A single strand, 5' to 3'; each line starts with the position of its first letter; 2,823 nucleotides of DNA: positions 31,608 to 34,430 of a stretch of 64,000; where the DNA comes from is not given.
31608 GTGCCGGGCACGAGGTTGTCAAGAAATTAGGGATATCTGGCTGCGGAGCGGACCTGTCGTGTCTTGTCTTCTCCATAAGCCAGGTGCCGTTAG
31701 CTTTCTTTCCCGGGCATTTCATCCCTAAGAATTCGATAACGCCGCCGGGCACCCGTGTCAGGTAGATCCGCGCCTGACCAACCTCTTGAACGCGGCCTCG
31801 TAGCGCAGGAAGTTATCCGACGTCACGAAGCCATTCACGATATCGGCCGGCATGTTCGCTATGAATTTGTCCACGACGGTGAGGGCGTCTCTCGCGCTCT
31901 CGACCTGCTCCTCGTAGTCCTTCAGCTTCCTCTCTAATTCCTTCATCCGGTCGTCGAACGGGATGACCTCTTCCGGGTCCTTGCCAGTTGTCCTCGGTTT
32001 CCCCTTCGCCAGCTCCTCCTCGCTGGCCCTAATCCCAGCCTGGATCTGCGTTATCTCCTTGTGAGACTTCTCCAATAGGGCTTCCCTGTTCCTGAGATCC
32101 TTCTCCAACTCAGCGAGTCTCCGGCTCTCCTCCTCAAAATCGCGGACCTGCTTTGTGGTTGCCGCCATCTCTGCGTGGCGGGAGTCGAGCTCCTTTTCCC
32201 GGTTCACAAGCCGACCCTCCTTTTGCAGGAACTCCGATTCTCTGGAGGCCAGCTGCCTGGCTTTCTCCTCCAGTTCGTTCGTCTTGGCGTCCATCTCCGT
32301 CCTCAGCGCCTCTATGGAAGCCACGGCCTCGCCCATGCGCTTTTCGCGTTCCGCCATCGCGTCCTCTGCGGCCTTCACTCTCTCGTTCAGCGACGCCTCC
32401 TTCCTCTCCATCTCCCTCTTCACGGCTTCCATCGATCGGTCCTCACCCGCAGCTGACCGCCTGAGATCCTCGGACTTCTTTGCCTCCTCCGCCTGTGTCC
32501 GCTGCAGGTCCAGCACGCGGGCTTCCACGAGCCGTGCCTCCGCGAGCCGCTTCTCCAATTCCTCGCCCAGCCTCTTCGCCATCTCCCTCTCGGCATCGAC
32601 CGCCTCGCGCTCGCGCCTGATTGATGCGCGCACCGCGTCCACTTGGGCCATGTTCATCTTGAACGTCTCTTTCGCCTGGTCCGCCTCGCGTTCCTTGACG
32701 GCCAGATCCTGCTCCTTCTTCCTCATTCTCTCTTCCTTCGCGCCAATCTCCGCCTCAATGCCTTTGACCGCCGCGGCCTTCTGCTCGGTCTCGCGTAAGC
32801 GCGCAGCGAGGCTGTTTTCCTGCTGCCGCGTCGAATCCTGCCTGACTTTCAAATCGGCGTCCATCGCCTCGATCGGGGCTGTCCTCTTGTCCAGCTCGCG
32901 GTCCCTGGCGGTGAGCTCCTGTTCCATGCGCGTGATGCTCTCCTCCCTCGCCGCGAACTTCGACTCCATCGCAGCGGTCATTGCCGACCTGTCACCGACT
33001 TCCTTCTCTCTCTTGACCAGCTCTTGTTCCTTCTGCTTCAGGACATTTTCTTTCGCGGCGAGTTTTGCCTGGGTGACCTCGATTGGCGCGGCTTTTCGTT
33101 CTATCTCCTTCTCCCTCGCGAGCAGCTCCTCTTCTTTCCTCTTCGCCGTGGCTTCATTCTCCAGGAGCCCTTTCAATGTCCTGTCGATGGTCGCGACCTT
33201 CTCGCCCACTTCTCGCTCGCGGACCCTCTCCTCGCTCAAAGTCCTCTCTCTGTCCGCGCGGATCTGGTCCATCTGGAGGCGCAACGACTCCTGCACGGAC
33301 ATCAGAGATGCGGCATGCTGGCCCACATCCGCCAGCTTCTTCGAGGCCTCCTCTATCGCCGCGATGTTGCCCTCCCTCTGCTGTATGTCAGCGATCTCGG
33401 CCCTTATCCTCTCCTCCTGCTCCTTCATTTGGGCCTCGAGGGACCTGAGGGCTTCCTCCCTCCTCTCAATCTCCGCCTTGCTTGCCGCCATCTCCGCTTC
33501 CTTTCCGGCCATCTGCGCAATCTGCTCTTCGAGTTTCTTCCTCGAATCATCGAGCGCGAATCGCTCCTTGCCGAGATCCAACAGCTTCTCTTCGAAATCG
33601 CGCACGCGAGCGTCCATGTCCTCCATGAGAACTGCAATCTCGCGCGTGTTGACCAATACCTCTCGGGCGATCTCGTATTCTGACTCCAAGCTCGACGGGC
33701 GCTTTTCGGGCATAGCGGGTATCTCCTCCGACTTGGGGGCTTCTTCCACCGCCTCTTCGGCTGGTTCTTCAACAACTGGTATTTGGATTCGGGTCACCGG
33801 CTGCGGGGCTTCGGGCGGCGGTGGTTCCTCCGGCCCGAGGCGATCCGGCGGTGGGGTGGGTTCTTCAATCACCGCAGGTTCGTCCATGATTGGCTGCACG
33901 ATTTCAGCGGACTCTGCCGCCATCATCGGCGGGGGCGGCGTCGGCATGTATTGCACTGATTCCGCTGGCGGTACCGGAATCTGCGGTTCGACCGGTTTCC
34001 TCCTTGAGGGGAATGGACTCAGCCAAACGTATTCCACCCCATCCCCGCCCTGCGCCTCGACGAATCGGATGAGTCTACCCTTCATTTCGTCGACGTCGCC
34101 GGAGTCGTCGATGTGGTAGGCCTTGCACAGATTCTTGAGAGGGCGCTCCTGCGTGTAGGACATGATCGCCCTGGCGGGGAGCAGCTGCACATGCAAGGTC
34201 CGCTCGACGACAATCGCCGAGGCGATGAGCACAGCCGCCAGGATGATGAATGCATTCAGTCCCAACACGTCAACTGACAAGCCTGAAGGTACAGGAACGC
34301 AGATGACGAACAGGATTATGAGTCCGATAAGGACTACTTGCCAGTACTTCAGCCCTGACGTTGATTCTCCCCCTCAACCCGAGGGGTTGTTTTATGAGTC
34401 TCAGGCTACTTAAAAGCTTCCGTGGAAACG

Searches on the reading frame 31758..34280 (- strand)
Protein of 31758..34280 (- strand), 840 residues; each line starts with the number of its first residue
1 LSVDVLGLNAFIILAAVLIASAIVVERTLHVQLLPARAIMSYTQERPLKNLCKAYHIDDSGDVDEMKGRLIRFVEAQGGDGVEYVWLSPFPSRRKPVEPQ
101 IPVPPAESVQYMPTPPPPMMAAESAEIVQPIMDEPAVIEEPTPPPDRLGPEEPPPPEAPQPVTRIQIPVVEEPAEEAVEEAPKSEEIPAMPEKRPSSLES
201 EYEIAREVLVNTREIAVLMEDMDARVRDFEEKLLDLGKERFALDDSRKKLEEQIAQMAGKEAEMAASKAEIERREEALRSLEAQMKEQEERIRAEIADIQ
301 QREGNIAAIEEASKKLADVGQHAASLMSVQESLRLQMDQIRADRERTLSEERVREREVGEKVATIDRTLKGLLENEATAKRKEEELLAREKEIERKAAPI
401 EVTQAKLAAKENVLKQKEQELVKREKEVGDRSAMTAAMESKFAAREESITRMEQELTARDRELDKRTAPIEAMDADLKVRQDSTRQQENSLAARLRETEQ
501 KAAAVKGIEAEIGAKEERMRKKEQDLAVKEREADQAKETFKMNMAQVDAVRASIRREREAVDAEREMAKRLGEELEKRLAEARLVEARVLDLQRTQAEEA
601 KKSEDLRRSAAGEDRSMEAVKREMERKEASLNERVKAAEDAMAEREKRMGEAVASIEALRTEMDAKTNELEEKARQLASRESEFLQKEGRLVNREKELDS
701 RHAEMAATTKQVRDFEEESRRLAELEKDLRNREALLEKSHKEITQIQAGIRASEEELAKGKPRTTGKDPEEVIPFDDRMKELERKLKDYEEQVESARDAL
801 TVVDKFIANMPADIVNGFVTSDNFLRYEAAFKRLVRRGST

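Call 3: search_protein_families(library=pfam, proteins=[window:31758-34280:-], max_evalue=10)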
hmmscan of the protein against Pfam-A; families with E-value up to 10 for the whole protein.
window:31758-34280:- (840 aa): 2 families
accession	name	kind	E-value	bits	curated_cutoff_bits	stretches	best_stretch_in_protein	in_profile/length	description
PF04513.17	Baculo_PEP_C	-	0.52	10.8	38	1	775-823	61-110/140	Baculovirus polyhedron envelope protein, PEP, C terminus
PF22757.1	GeBP-like_C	-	5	7.6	27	0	246-271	33-58/68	Glabrous-enhancer-binding protein-like family, C-terminal domain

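Call 4: search_protein_families(library=ncbifam, proteins=[window:31758-34280:-], max_evalue=10)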
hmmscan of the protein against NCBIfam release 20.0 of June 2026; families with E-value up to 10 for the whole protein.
window:31758-34280:- (840 aa): 10 families
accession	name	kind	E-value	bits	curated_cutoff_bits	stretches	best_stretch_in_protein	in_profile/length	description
TIGR02168.1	SMC_prok_B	equivalog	7.6e-11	40.5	567.35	3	379-643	668-931/1181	chromosome segregation protein SMC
NF045487.1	ASRP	equivalog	2e-09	36.6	300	3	654-813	128-285/593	archaea-specific SMC-related protein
TIGR02169.1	SMC_prok_A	equivalog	3.9e-07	28.1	729.4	3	212-472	240-502/1165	chromosome segregation protein SMC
TIGR04523.1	Mplasa_alph_rch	subfamily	1.5e-05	23.2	270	2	220-759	148-666/745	helix-rich protein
NF047368.1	collar_FlbB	equivalog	0.00027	20.8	110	4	440-508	60-128/193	periplasmic-type flagellar collar protein FlbB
NF038350.1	taxis_HmpF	equivalog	0.00077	17.9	200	5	691-804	112-228/553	pilus motility taxis protein HmpF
NF045780.1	TrlF_fam_ATP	equivalog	0.0043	15.8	350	2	224-513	449-749/944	TrlF family AAA-like ATPase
NF003034.1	PRK03918.1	equivalog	0.01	13.8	700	2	548-796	168-410/878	DNA double-strand break repair ATPase Rad50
NF041034.1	Rad50_Sulf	equivalog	0.7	7.6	1000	2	214-482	444-712/872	DNA double-strand break repair ATPase Rad50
NF049873.2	cytotoxin_MakE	exception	7.3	5.5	360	2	246-318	101-174/352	alpha-pore-forming cytotoxin subunit MakE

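Call 58: search_protein_families(library=padloc, proteins=[window:31758-34280:-], max_evalue=0.01)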
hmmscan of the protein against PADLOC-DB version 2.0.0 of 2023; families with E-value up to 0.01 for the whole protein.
window:31758-34280:- (840 aa): 3 families
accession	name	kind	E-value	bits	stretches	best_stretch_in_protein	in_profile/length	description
PDLC03865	LmuB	-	0.00075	15.8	0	218-476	244-482/1007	-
PDLC00550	JetC2|JetC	-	0.0011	14.8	0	204-427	736-951/1355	DUF3584 domain; MukB-like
PDLC00581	JetC3|JetC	-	0.0068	12.2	1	494-822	738-1057/1473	DUF3584 domain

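Call 59: search_protein_families(library=phrogs, proteins=[window:31758-34280:-], max_evalue=0.01)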
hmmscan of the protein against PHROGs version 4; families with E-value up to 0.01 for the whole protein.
window:31758-34280:- (840 aa): 0 families

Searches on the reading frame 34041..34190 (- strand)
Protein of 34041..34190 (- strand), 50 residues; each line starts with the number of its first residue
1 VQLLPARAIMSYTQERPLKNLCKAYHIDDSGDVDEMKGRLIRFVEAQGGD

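Call 63: search_protein_families(library=pfam, proteins=[window:34041-34190:-], max_evalue=10)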
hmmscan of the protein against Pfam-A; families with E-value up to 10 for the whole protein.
window:34041-34190:- (50 aa): 1 family
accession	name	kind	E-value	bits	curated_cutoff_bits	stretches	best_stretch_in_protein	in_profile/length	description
PF18953.6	SAP_new25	-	0.2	11.8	26.3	1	18-43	13-38/51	SAP domain-containing new25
